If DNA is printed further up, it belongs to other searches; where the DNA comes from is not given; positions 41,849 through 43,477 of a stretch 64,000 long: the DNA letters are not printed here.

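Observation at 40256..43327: Assimilatory siroheme sulfite reductase paired with an FrhB/FpoF-like flavo-FeS protein: possible split F420-dependent sulfite reductase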

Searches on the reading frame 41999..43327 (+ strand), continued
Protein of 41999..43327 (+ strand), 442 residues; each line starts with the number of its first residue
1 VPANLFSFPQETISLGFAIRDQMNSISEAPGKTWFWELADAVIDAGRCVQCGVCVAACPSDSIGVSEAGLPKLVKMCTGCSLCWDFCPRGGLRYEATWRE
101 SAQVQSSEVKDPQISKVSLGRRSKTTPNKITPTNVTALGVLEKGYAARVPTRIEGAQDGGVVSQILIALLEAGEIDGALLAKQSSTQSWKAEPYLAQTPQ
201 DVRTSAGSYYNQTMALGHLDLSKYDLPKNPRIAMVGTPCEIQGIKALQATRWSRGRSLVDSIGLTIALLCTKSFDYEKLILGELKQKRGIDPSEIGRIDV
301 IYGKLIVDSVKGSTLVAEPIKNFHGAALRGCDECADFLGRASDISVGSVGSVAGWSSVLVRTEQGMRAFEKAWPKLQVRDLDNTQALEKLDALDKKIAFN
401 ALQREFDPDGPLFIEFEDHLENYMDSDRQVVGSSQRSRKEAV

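Call 11: find_encoding_contigs(protein=P0093, flank=10000, max_places=2)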
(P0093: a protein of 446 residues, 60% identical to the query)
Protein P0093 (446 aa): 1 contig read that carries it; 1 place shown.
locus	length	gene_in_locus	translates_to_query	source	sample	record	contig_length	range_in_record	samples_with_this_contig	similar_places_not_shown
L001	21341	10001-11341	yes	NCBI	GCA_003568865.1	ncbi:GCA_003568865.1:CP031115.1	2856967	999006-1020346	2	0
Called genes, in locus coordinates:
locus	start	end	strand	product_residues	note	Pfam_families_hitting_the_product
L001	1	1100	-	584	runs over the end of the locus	PF05157:MshEN, PF00437:T2SSE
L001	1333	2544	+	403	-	PF00437:T2SSE, PF13191:AAA_16 (faint), PF25199:nSTAND_NTPase5 (faint)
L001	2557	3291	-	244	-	PF21948:LplA-B_cat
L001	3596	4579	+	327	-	PF01933:CofD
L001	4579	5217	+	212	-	PF01983:CofC, PF12804:NTP_transf_3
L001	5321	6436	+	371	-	PF00793:DAHP_synth_1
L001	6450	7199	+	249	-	PF01996:F420_ligase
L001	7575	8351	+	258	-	PF01507:PAPS_reduct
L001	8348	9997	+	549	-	PF03460:NIR_SIR_ferr, PF01077:NIR_SIR, PF03460:NIR_SIR_ferr, PF01077:NIR_SIR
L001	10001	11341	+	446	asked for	PF12838:Fer4_7 (weak), PF00037:Fer4, PF12797:Fer4_2 (weak), PF12837:Fer4_6 (weak), PF13237:Fer4_10, PF14697:Fer4_21, PF04422:FrhB_FdhB_N, PF04432:FrhB_FdhB_C, +3 more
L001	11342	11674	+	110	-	-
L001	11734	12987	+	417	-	PF14306:PUA_2, PF01747:ATP-sulfurylase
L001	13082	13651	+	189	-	PF01583:APS_kinase, PF13671:AAA_33 (weak)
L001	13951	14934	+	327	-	PF03741:TerC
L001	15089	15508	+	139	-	PF00903:Glyoxalase, PF13669:Glyoxalase_4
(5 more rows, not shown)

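Call 12: find_encoding_contigs(protein=P0120, flank=10000, max_places=2)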
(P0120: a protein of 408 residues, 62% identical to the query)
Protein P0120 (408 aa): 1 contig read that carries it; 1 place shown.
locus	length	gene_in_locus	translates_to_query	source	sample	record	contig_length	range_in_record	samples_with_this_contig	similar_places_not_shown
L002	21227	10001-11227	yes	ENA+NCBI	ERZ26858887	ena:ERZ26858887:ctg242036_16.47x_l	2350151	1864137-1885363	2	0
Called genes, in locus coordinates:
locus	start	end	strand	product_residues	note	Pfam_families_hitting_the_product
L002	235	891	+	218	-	PF04542:Sigma70_r2, PF08281:Sigma70_r4_2 (weak)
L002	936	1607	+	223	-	PF00300:His_Phos_1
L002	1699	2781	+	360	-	PF01070:FMN_dh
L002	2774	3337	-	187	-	-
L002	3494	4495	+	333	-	PF00389:2-Hacid_dh, PF02826:2-Hacid_dh_C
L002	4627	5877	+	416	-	PF00067:p450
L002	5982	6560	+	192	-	PF00293:NUDIX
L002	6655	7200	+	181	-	-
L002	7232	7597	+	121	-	PF03358:FMN_red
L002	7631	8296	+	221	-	PF01507:PAPS_reduct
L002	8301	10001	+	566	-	PF03460:NIR_SIR_ferr, PF01077:NIR_SIR, PF03460:NIR_SIR_ferr, PF01077:NIR_SIR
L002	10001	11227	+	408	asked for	PF12838:Fer4_7 (faint), PF00037:Fer4 (faint), PF13187:Fer4_9 (weak), PF13237:Fer4_10 (weak), PF13484:Fer4_16 (faint), PF14697:Fer4_21, PF04422:FrhB_FdhB_N, PF04432:FrhB_FdhB_C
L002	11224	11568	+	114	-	-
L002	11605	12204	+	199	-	PF13241:NAD_binding_7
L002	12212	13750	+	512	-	PF00590:TP_methylase, PF02602:HEM4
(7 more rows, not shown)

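Call 13: find_encoding_contigs(protein=P0001, flank=10000, max_places=3)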
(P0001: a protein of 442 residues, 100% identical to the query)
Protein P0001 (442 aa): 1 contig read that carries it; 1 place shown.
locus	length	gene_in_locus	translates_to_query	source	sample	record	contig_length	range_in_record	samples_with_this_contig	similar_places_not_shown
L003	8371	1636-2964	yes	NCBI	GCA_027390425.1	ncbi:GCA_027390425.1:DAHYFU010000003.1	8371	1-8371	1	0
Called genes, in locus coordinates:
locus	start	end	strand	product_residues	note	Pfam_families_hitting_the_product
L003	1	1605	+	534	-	?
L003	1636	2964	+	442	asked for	PF12838:Fer4_7 (faint), PF13534:Fer4_17 (faint), PF00037:Fer4 (weak), PF13237:Fer4_10, PF14697:Fer4_21, PF13187:Fer4_9 (weak), PF04422:FrhB_FdhB_N, PF04432:FrhB_FdhB_C, +1 more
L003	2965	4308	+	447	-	PF01507:PAPS_reduct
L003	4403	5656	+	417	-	PF00009:GTP_EFTU, PF01926:MMR_HSR1 (faint), PF22594:GTP-eEF1A_C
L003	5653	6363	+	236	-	PF13241:NAD_binding_7, PF14824:Sirohm_synth_M (weak)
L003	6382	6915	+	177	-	PF26580:Mtb12_C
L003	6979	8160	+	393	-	PF14333:DUF4389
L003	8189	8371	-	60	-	?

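Call 28: find_related_loci(query=A1, collection=genome_contigs, flank=10000)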
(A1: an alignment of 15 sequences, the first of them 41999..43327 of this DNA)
Query A1 (442 aa) in genome_contigs; peptide patterns used: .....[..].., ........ (x = any residue, [..] = any of these).
599 stretches matched a pattern (row limit reached: there are more); 586 encode a relative of the query (tblastn E <= 1e-3); the best 80 are kept; 80 distinct loci.
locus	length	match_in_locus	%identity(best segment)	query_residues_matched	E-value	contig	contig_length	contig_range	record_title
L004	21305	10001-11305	71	8-442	0e+0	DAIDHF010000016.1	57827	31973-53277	MAG TPA_asm: Acidimicrobiales bacterium isolate clean4 NODE_16_length_57827_cov_4.868675, whole genome shotgun sequence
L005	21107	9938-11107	61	16-431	1e-175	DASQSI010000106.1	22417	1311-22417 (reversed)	MAG TPA_asm: Rubrobacteraceae bacterium isolate SMAG_U10905 k141_8391, whole genome shotgun sequence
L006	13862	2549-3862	59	16-431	3e-175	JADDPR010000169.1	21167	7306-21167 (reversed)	MAG: Rubrobacter sp. isolate LC5_3 AB19_LC5_441_length_21171_cov_150, whole genome shotgun sequence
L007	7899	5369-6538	61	16-431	3e-175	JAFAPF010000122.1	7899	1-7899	MAG: Rubrobacter sp. isolate CP_BM_ER_31 BM_ER_k147_2224525, whole genome shotgun sequence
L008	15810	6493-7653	61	16-428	9e-175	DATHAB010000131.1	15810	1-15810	MAG TPA_asm: Rubrobacteraceae bacterium isolate SMAG_U10679 k141_2362088, whole genome shotgun sequence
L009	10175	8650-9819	63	16-433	1e-174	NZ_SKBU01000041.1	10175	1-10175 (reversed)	Rubrobacter taiwanensis strain Yellowstone NODE_43_length_10087_cov_69.628136, whole genome shotgun sequence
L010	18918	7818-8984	60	16-431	3e-173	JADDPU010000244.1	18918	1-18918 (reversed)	MAG: Rubrobacter sp. isolate LC3_4 AB19_LC3_389_length_18943_cov_97, whole genome shotgun sequence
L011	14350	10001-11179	60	13-431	9e-173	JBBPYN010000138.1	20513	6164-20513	MAG: Rubrobacterales bacterium isolate bin.174 bin.174_S1Ck141_555495_length_20513_cov_21.3461, whole genome shotgun seq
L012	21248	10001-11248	61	16-423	6e-173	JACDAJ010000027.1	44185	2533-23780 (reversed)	MAG: Rubrobacter sp. isolate MGR_bin253 SD2897-2912_k127_3720977, whole genome shotgun sequence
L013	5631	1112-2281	62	16-431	1e-175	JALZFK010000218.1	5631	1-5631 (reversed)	MAG: Actinomycetota bacterium isolate NAD bin8 SC8819-21_k127_1886058, whole genome shotgun sequence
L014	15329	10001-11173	61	16-428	2e-172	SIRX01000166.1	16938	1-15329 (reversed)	MAG: Actinobacteria bacterium isolate ZMQR.bins.7 contig166, whole genome shotgun sequence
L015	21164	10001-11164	61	13-428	2e-172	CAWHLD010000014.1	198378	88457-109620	MAG: uncultured Rubrobacteraceae bacterium isolate MFD02840.bin.1.166 genome assembly, contig: contig_3465, whole genome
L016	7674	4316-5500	59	11-431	4e-172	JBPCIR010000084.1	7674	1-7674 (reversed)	MAG: Rubrobacter sp. isolate TH_ant_mag_5 S1Ck127_6089352_flag_0_multi_39.9258_len_7674, whole genome shotgun sequence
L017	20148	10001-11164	60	16-431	9e-172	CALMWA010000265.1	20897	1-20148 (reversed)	MAG TPA_asm: uncultured actinobacterium isolate SRR6670123_bin.74_CONCOCT_v1.1_MAG genome assembly, contig: ERZ534009.10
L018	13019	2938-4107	61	16-431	1e-171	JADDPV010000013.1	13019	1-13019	MAG: Rubrobacter sp. isolate LC3_2 AB19_LC3_851_length_13058_cov_54, whole genome shotgun sequence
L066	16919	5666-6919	60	13-432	2e-162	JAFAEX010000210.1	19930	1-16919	MAG: Chloroflexota bacterium isolate OH_SBlB_151 k127_726968, whole genome shotgun sequence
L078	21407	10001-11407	55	11-431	2e-160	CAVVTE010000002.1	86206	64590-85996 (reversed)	MAG: uncultured Chloroflexia bacterium isolate MFD02840.bin.2.158 genome assembly, contig: contig_107874, whole genome s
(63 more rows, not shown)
